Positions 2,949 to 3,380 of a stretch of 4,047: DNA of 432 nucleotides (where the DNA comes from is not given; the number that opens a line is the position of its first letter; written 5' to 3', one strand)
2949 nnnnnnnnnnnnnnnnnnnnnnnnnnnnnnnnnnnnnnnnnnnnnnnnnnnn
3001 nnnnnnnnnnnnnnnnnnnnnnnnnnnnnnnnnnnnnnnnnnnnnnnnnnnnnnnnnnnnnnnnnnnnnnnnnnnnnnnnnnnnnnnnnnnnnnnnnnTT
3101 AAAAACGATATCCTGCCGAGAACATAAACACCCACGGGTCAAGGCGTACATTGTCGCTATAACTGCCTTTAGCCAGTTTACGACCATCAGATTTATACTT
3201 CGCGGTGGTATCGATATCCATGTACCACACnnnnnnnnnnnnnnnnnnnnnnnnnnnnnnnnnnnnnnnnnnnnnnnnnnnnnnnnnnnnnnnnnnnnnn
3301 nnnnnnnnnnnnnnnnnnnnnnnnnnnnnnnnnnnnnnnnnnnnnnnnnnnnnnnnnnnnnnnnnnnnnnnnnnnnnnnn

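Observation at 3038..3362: attP-like site built around a phage-borne copy of the ompW 3' end, immediately downstream of int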

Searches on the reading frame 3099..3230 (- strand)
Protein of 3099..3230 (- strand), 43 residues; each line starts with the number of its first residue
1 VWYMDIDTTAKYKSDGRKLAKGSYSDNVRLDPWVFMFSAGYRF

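Call 16: search_protein_families(library=pfam, proteins=[window:3099-3230:-], max_evalue=0.01)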
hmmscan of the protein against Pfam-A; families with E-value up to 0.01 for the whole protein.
window:3099-3230:- (43 aa): 1 family
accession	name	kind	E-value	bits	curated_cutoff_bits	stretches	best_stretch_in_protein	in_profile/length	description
PF03922.20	OmpW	-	6.6e-10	39.7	24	1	1-43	158-195/195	OmpW family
